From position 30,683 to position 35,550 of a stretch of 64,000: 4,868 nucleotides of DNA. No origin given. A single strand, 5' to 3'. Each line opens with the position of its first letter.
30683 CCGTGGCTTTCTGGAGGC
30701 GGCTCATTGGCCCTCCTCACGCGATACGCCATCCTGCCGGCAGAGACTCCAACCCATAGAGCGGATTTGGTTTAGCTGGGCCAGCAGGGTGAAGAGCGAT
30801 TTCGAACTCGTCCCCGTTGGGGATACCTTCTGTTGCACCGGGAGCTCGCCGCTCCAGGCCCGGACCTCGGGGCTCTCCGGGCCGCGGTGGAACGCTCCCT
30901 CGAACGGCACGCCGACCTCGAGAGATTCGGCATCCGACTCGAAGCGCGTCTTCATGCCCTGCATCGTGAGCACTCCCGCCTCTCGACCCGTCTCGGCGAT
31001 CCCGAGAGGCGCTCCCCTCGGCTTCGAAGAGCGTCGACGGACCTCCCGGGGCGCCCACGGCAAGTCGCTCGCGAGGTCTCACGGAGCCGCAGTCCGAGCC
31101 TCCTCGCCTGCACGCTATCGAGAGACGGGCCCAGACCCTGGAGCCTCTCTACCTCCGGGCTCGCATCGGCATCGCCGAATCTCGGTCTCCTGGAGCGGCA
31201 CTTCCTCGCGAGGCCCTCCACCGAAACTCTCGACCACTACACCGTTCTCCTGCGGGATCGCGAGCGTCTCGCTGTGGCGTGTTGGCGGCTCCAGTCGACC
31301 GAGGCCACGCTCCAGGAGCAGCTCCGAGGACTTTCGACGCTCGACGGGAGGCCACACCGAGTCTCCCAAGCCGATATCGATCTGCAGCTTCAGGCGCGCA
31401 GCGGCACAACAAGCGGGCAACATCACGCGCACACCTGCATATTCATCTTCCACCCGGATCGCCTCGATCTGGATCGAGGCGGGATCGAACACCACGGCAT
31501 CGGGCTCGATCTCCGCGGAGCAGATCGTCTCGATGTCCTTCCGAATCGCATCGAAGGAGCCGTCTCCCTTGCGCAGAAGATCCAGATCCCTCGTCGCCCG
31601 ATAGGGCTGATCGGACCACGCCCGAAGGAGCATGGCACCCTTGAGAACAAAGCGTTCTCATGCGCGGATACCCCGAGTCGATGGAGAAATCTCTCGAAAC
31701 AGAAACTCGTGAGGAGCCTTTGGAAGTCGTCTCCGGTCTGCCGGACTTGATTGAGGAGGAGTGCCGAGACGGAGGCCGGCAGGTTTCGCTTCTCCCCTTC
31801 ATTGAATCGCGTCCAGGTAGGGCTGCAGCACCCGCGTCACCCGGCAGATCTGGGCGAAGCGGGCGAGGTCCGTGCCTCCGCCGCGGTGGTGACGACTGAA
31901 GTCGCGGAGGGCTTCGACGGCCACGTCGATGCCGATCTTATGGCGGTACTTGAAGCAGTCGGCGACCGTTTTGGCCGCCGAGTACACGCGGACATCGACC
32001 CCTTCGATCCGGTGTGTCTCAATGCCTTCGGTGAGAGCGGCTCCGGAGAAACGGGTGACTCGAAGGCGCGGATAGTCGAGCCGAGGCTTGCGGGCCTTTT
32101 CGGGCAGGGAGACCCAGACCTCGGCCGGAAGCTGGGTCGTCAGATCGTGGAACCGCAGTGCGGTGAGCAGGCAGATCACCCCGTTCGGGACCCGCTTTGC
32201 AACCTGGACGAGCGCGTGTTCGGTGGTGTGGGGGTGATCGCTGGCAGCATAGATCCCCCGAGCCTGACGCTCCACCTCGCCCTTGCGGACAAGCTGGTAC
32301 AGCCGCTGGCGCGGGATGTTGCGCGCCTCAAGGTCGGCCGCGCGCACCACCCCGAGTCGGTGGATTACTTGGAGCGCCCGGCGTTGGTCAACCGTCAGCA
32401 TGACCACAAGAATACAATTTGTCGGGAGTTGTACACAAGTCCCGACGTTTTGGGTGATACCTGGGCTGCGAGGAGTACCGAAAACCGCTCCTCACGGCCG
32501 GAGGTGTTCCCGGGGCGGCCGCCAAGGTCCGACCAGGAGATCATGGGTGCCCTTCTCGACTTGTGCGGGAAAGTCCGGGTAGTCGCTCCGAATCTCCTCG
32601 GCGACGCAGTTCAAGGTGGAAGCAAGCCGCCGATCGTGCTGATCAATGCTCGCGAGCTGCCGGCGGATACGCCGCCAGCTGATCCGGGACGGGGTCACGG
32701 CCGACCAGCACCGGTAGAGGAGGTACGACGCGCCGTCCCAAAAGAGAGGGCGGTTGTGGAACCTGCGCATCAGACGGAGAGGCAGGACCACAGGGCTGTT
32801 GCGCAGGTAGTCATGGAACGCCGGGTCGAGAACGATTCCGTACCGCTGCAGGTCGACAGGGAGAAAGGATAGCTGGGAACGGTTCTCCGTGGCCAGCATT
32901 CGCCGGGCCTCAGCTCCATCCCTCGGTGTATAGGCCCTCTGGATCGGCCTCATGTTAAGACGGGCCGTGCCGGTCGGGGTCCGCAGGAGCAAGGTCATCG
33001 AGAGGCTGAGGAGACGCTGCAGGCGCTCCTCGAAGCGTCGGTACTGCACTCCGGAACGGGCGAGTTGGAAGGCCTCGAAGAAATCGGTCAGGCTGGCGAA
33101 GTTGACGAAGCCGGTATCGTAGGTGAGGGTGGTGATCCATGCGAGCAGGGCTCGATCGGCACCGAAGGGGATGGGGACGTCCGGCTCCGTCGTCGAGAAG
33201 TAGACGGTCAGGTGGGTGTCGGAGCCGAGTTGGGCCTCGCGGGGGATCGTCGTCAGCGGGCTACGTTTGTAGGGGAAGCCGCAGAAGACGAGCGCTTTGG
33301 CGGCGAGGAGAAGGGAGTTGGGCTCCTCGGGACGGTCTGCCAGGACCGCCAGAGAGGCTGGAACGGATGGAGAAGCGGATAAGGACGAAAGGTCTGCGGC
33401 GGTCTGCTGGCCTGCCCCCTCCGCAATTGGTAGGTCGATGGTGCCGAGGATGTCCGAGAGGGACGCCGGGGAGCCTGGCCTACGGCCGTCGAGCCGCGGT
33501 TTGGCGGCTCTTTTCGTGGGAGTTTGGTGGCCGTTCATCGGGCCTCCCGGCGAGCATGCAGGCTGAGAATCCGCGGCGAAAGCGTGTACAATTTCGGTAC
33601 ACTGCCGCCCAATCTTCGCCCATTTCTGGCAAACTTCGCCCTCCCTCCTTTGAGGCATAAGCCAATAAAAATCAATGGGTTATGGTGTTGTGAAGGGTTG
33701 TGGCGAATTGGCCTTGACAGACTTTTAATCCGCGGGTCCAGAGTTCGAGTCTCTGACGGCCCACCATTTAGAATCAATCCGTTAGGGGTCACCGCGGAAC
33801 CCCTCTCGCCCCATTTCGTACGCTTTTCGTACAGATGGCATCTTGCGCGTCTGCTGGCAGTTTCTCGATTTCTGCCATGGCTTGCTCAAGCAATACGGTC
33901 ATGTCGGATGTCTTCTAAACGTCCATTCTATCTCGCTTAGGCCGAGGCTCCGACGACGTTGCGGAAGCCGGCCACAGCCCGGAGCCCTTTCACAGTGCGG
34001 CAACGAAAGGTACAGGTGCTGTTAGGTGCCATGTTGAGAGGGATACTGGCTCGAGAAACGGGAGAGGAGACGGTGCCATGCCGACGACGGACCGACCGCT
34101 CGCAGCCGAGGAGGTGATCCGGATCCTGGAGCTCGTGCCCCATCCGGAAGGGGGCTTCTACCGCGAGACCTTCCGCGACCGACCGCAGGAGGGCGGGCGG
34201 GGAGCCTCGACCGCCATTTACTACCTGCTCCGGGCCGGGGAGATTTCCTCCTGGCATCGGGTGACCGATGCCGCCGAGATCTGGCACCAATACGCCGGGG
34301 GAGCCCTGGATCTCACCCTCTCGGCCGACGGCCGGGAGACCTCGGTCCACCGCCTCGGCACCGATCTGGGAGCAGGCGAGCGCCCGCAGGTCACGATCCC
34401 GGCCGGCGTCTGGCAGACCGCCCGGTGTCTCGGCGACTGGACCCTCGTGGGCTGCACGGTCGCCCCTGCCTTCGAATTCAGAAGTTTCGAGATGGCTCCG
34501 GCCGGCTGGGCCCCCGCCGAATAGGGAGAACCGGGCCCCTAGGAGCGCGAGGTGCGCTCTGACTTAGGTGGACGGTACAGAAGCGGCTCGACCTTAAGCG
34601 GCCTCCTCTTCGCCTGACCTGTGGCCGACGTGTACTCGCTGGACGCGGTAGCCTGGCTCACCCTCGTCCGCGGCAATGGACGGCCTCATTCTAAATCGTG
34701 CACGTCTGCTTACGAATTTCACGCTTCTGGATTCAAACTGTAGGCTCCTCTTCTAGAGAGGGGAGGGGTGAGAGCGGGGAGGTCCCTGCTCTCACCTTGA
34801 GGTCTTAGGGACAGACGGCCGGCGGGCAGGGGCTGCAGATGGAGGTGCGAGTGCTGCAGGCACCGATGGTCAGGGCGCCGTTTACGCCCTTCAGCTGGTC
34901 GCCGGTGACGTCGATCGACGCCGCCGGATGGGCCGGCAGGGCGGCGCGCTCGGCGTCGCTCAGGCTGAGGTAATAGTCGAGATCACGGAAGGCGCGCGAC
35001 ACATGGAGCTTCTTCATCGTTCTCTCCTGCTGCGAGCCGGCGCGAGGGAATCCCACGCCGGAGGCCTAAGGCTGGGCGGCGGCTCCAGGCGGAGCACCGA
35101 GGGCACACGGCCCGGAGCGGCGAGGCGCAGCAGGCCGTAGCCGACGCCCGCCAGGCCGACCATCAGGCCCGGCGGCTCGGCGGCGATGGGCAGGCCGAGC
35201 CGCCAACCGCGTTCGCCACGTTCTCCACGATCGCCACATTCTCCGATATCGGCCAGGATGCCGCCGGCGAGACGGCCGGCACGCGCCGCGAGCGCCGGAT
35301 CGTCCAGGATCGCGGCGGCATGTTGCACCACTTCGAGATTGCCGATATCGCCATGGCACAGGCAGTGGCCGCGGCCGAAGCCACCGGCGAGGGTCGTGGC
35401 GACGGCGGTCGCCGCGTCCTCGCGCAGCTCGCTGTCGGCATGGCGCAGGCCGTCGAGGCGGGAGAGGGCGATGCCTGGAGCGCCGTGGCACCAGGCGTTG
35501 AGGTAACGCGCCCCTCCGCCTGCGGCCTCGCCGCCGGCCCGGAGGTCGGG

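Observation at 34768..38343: Minimal class II lanthipeptide locus with lanA downstream of lanM and translationally coupled to it (ATGA)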

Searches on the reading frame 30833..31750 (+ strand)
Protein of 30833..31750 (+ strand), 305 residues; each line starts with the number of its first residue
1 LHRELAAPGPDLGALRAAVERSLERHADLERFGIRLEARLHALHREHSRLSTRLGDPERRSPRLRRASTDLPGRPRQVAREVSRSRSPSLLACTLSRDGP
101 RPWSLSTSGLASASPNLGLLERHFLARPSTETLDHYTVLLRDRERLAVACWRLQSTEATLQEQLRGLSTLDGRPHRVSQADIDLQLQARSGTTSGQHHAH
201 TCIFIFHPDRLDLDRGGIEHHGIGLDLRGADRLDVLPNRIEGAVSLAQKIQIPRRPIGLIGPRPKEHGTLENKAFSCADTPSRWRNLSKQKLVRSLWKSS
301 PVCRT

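Call 9: search_protein_families(library=pfam, proteins=[window:30833-31750:+], max_evalue=0.01)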
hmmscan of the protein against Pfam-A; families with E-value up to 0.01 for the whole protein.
window:30833-31750:+ (305 aa): 1 family
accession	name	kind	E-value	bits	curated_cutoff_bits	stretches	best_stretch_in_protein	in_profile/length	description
PF13747.11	DUF4164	-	0.0013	19.5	27.2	1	18-70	19-71/89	Domain of unknown function (DUF4164)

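Call 62: search_protein_families(library=ncbifam, proteins=[window:30833-31750:+], max_evalue=0.01)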
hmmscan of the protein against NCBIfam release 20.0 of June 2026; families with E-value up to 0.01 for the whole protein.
window:30833-31750:+ (305 aa): 0 families

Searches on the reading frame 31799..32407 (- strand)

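Call 62: search_protein_families(library=ncbifam, proteins=[window:31799-32407:-], max_evalue=0.01)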
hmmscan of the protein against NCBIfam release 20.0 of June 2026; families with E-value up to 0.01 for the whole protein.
window:31799-32407:- (202 aa): 1 family
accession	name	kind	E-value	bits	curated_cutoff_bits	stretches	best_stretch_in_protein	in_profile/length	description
NF047376.1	TAA_AbiEi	equivalog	0.00033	20.4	150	1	32-77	38-83/172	type IV toxin-antitoxin system AbiEi family antitoxin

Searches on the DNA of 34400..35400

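Call 50: search_rna_families(source=window, start=34400, end=35400, threshold=evalue, max_evalue=10)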
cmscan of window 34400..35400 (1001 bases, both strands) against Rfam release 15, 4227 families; matches with E-value up to 10: 2.
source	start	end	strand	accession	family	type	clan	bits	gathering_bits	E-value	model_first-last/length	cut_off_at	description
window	34762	34800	+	RF00771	mir-185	Gene; miRNA;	-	21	60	0.43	1-79/79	no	mir-185 microRNA precursor family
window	34763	34799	-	RF03778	mir-483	Gene; miRNA;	-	16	60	6.5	1-75/75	no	mir-483 microRNA precursor family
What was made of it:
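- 35037..35061 (-): Conserved RNA hairpin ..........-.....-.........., 8 nt 5' of the lanA ribosome-binding site. It lies inside the lanM coding tail here and is intergenic in most relatives. No Rfam family (call 50).
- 34767..34796 (-): Terminator-like GC-rich hairpin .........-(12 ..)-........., 8 nt after the lanA stop. It marks the end of the two-gene operon. Weak Rfam miRNA-like hits here only reflect the hairpin (call 50).
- Tried and rejected: It has no family for either hairpin (call 50).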
